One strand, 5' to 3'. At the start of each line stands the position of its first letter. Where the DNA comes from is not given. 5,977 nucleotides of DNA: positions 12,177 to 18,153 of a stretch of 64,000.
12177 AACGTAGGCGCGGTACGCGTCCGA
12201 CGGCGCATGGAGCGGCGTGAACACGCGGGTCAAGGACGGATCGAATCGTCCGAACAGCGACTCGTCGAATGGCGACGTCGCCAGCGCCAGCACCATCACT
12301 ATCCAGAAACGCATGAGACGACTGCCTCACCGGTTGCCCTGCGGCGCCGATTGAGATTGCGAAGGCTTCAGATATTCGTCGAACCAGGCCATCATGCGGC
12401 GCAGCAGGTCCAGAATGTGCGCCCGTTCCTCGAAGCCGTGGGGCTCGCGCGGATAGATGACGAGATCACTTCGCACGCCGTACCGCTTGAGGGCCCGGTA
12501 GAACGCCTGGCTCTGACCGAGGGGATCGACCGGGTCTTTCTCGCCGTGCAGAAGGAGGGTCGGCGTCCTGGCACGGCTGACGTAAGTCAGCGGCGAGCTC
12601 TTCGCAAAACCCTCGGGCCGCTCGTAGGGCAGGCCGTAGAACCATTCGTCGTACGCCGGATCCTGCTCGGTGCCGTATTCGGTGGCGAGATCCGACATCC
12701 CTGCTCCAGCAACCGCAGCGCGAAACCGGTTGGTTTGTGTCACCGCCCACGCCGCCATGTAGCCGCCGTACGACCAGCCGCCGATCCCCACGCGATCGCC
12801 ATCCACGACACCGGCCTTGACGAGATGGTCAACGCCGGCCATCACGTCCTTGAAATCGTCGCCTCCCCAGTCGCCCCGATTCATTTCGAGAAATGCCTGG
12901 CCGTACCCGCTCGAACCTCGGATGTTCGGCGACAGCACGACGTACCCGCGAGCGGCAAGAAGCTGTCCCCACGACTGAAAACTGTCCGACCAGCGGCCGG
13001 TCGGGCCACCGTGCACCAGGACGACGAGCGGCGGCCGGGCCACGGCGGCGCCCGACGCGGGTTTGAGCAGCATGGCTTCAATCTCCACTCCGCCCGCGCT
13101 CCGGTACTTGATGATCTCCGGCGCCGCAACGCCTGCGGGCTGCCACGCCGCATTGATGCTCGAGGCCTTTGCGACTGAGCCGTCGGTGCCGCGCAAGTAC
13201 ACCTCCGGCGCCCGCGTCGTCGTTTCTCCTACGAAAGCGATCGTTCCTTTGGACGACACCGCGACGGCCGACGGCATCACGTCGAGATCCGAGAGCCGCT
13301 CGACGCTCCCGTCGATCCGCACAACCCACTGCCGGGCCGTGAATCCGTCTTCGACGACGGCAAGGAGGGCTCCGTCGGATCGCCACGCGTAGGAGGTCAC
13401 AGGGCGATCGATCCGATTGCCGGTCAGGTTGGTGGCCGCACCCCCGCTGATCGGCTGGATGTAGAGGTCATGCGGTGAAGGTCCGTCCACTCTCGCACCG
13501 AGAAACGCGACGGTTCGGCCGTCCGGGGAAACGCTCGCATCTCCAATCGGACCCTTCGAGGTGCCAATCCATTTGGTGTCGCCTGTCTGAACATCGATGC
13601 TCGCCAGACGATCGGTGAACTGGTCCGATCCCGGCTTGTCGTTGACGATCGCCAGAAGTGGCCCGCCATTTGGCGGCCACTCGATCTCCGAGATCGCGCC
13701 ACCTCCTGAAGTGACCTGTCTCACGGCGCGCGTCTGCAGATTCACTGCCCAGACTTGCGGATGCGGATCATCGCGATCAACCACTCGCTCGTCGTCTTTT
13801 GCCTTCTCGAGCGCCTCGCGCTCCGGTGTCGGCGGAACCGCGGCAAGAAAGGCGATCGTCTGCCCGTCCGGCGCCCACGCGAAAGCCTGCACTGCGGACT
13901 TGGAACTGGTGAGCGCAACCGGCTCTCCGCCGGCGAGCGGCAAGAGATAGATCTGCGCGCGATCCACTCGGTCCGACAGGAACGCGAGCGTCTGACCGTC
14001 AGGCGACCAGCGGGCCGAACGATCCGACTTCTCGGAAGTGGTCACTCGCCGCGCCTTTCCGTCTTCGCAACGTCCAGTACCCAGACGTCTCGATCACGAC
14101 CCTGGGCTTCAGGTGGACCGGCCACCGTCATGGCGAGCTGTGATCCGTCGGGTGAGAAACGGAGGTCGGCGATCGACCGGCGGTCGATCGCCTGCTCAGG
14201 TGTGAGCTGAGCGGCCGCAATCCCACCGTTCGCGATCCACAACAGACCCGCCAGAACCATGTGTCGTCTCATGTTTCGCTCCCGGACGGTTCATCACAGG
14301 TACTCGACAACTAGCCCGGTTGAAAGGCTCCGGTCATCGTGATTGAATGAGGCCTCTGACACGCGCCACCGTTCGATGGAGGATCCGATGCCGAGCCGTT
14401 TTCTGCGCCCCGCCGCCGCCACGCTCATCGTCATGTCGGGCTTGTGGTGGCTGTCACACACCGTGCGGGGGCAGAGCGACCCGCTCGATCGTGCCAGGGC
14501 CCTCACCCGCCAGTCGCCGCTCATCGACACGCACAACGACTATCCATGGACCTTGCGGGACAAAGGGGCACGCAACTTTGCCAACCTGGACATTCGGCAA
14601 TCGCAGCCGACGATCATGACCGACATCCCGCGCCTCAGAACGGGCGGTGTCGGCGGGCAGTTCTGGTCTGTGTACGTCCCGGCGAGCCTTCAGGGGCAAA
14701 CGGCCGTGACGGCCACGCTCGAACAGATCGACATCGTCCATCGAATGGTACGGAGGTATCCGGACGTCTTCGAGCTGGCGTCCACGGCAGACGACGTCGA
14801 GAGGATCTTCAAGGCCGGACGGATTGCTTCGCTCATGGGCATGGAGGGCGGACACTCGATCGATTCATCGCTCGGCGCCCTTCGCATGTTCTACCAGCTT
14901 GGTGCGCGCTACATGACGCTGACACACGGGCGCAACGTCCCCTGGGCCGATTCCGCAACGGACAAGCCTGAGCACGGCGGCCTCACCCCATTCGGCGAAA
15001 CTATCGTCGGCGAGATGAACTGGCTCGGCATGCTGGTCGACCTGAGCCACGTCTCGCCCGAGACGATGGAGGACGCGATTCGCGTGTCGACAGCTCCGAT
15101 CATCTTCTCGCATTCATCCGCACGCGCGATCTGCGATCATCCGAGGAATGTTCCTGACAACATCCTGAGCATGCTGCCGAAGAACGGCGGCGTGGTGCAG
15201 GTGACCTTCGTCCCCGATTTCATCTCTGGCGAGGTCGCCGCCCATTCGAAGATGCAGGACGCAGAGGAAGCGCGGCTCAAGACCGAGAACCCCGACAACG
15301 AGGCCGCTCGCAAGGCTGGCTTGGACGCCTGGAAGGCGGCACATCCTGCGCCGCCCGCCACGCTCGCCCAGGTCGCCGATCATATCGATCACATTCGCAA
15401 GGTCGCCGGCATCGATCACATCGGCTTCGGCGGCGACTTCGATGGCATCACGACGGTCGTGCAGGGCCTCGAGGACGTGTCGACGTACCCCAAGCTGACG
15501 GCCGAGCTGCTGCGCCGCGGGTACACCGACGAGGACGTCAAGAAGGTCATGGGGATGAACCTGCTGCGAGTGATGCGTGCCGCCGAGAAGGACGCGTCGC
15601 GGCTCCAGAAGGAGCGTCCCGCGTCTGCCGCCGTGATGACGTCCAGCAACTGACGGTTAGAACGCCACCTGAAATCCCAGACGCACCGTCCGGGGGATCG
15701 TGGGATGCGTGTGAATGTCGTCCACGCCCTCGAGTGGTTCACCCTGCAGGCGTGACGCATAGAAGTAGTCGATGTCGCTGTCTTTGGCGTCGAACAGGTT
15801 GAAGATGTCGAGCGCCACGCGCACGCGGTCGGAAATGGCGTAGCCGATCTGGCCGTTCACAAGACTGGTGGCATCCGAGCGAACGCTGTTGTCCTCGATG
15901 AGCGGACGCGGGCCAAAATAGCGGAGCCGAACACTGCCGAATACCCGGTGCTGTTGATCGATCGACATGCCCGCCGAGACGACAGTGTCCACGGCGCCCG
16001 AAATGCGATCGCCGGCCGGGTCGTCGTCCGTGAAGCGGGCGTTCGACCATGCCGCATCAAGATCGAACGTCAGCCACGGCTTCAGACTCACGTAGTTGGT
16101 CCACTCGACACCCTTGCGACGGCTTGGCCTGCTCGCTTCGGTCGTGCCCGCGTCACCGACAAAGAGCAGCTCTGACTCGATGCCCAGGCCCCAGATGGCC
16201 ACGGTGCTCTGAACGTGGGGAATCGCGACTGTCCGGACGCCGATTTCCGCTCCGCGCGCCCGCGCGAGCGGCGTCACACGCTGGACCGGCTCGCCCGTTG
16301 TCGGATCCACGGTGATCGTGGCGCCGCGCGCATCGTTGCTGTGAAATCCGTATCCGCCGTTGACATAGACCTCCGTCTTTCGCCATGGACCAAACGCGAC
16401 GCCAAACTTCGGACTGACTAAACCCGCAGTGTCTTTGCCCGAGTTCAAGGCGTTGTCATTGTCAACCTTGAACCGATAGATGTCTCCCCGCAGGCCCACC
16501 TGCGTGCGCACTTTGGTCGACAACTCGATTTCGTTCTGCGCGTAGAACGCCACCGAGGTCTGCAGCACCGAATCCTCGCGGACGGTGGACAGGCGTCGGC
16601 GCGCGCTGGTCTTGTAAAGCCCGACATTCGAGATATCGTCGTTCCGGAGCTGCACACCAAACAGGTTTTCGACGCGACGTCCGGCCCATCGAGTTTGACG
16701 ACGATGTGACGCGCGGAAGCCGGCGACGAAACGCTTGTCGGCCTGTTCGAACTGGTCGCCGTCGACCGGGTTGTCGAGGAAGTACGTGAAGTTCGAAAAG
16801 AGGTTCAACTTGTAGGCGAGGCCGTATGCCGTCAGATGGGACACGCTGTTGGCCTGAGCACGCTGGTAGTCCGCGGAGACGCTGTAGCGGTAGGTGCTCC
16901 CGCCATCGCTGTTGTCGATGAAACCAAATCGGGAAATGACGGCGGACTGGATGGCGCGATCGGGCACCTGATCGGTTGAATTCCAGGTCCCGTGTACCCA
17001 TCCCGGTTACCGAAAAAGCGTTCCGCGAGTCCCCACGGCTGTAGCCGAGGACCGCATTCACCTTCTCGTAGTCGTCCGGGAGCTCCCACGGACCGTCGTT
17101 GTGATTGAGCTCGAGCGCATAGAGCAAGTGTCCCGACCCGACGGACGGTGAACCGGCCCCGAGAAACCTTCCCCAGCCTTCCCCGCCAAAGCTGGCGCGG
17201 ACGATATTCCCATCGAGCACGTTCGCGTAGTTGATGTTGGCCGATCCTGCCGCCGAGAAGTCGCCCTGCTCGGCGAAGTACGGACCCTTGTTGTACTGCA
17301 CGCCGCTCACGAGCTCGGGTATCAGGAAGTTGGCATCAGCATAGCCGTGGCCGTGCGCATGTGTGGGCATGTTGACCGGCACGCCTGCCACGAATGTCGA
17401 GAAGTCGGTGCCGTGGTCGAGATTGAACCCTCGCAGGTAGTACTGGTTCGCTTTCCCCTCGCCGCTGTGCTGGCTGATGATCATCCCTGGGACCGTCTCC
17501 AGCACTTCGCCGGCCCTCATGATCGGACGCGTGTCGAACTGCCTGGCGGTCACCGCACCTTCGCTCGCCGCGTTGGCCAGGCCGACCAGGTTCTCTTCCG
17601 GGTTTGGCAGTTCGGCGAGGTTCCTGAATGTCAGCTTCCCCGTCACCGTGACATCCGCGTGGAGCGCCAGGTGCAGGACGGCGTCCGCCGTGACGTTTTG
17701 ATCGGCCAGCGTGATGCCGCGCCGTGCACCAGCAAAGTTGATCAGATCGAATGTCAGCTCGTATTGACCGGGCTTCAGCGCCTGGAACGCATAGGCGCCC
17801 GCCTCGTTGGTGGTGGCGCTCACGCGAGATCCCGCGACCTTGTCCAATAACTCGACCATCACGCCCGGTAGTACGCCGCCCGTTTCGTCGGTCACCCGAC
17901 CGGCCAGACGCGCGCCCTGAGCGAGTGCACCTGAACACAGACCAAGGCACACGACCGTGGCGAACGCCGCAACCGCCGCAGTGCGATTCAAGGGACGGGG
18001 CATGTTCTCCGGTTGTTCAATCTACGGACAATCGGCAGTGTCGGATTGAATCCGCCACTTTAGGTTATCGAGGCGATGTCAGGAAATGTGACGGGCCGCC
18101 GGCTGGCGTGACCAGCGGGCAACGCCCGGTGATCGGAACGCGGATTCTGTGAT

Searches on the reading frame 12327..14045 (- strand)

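Call 63: search_protein_families(library=pfam, proteins=[window:12327-14045:-], max_evalue=0.00001)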
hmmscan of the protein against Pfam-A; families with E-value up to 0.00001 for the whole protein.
window:12327-14045:- (572 aa): 10 families
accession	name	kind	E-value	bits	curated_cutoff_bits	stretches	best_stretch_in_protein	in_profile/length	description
PF00326.27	Peptidase_S9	-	9.8e-57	192.3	22.6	1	357-560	4-211/213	Prolyl oligopeptidase family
PF07676.18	PD40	-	3.8e-15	55.8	20.9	0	2-27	5-30/38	WD40-like Beta Propeller Repeat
PF20434.5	BD-FAE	-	8.7e-13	48.7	26.8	1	338-519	13-215/215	BD-FAE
PF01738.24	DLH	-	9.9e-12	45.3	21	1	337-544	12-194/217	Dienelactone hydrolase family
PF00561.26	Abhydrolase_1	-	1.8e-10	41.3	25.8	1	339-462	1-116/245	alpha/beta hydrolase fold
PF02129.25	Peptidase_S15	-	3e-10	40.7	23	1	342-459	21-142/262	X-Pro dipeptidyl-peptidase (S15 family)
PF12146.15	Hydrolase_4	-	1.2e-08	35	27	0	490-533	188-229/239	Serine aminopeptidase, S33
PF25174.1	Beta-prop_THOC3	-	8.4e-07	28.7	305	0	5-66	213-271/272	THOC3 beta-propeller domain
PF00930.27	DPPIV_N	-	1.4e-06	27.7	22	0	142-208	20-79/354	Dipeptidyl peptidase IV (DPP IV) N-terminal region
PF12740.14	PETase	-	2.9e-06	27.3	28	0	341-448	56-156/263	PET hydrolase-like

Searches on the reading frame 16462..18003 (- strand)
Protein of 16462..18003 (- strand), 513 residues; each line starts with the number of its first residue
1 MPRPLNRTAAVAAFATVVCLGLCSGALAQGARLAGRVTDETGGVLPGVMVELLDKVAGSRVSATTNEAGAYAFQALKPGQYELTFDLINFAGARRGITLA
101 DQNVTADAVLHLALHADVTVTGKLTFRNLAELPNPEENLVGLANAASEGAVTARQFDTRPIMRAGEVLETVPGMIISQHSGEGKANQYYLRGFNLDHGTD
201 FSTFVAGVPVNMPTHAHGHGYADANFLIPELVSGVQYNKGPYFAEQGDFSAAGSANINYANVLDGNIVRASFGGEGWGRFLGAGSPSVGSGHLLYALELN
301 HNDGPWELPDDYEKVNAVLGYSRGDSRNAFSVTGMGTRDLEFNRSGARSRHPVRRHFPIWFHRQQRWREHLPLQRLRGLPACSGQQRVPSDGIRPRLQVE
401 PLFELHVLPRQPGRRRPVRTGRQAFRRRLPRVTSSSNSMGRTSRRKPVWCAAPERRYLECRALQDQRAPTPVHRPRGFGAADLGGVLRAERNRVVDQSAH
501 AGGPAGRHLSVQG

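Call 63: search_protein_families(library=pfam, proteins=[window:16462-18003:-], max_evalue=0.00001)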
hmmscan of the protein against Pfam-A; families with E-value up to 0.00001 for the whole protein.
window:16462-18003:- (513 aa): 4 families
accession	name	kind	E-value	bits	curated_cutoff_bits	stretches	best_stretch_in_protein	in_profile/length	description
PF13620.12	CarboxypepD_reg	-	5.3e-16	59.2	32.3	1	33-110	2-81/82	Carboxypeptidase regulatory-like domain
PF07715.20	Plug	-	5.7e-14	53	23.9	1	147-253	8-106/107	TonB-dependent Receptor Plug Domain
PF13715.12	CarbopepD_reg_2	-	3.3e-07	30.7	32.2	1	34-104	2-69/88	CarboxypepD_reg-like domain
PF17210.9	SdrD_B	-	5.9e-07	30.1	29.7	1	44-87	23-66/112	SdrD B-like domain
